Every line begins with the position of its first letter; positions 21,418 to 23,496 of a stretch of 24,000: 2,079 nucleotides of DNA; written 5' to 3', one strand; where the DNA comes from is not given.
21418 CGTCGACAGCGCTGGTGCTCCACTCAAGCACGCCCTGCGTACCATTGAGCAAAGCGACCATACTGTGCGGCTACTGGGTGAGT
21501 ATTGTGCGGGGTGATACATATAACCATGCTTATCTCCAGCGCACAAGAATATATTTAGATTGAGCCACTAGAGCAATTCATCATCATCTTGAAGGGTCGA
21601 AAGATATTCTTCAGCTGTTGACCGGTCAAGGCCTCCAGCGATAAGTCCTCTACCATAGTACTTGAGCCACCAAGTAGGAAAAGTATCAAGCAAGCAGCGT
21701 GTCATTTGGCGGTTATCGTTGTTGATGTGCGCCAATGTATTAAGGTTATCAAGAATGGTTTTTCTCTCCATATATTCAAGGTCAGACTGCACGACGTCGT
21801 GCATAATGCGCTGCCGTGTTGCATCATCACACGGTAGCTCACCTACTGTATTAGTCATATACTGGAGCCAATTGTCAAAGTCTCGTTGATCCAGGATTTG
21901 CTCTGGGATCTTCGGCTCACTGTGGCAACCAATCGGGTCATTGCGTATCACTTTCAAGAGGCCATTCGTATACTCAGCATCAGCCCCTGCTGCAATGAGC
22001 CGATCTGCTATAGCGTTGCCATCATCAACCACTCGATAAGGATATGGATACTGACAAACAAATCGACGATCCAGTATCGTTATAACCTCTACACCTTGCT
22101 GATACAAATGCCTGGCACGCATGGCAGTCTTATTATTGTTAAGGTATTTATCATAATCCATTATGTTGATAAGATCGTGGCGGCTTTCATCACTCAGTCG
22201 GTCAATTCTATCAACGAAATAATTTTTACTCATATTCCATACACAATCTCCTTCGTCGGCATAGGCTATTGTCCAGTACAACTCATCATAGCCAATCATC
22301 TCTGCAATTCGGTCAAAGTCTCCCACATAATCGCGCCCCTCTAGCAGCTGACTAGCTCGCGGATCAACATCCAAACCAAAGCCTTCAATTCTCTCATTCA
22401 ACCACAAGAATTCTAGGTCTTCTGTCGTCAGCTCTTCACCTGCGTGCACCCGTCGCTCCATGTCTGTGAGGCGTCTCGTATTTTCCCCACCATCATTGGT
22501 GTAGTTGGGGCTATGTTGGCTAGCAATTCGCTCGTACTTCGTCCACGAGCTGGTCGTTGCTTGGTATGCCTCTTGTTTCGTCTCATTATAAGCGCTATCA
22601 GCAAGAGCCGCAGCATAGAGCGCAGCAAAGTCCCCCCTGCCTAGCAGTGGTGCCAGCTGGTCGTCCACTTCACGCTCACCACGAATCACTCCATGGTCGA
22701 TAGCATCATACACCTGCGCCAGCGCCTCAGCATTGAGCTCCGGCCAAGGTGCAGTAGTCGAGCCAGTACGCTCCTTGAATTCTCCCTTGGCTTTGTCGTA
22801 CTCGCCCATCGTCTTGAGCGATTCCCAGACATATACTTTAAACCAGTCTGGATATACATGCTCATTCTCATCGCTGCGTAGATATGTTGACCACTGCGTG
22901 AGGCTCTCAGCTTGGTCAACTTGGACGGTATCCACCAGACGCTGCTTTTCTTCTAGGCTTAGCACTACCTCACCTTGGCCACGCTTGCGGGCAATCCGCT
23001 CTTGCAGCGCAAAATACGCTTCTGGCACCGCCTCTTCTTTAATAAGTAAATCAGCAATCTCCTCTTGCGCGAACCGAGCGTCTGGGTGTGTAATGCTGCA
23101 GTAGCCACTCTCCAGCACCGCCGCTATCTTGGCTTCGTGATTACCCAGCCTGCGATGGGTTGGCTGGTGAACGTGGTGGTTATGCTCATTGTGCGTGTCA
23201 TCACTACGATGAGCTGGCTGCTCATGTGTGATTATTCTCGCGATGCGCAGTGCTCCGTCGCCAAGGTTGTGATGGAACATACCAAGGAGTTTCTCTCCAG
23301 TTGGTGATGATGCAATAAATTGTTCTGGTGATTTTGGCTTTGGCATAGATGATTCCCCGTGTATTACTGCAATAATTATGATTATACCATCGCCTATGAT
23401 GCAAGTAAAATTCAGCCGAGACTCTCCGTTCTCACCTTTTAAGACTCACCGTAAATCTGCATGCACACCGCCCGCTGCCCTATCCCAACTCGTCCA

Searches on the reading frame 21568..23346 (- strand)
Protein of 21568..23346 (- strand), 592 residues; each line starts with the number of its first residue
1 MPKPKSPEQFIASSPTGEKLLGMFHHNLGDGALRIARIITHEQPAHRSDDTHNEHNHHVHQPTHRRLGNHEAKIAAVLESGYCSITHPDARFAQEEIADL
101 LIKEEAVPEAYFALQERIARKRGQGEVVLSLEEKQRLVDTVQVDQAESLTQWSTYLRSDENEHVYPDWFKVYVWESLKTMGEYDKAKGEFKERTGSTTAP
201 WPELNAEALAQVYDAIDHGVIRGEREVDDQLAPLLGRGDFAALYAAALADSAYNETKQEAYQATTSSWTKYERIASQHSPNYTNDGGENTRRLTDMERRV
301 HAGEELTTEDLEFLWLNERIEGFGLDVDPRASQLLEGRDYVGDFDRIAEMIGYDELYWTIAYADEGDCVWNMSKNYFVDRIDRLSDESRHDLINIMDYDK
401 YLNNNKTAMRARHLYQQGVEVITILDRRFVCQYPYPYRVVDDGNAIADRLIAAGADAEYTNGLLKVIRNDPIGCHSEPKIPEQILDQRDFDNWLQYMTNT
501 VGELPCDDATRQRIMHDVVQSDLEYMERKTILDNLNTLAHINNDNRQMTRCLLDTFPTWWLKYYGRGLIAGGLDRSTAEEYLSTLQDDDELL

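Call 58: find_encoding_contigs(protein=window:21568-23346:-, flank=10000, max_places=3)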
Protein window:21568-23346:- (592 aa): 4 contigs read that carry it; 1 place shown.
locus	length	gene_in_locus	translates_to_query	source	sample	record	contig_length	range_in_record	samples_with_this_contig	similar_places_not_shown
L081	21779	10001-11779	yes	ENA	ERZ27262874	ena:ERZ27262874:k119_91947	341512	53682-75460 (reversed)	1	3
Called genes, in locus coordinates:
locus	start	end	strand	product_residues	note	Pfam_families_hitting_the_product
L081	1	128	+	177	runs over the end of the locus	PF01209:Ubie_methyltran (weak), PF08241:Methyltransf_11, PF08242:Methyltransf_12 (weak), PF13489:Methyltransf_23, PF13649:Methyltransf_25, PF13847:Methyltransf_31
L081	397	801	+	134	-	PF02082:Rrf2, PF01047:MarR (weak)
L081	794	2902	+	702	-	PF12698:ABC2_membrane_3, PF01061:ABC2_membrane (weak)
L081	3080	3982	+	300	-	-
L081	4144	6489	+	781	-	PF00753:Lactamase_B, PF22505:RNase_J_b_CASP, PF07521:RMMBL, PF17770:RNase_J_C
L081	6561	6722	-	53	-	-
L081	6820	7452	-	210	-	PF00908:dTDP_sugar_isom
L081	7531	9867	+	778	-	PF13491:FtsK_4TM, PF17854:FtsK_alpha, PF01580:FtsK_SpoIIIE, PF09397:FtsK_gamma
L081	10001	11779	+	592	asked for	-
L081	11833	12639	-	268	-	PF00800:PDT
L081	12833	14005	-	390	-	PF07690:MFS_1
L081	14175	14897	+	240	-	PF12686:DUF3800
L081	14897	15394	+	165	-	-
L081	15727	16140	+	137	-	PF00164:Ribosom_S12_S23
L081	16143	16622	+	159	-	PF00177:Ribosomal_S7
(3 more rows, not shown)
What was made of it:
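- Tried and rejected: Rejected. ftsK is intact about 10 kb away in the same genome (call 58).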

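Call 61: search_protein_families(library=phrogs, max_evalue=1, proteins=[window:21568-23346:-])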
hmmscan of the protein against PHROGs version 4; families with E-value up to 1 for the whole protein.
window:21568-23346:- (592 aa): 4 families
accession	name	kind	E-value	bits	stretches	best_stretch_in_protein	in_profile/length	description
phrog_22798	-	unknown function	0.00029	22.5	1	512-565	25-78/113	-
phrog_12693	-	unknown function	0.019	16.1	1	489-523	49-87/102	-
phrog_11964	-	unknown function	0.052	14.1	1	196-257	31-86/192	-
phrog_17198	-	unknown function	0.45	12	0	342-375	32-64/85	-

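Call 89: search_protein_families(library=padloc, max_evalue=0.01, proteins=[window:21568-23346:-])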
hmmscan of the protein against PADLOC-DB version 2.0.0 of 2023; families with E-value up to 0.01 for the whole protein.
window:21568-23346:- (592 aa): 0 families
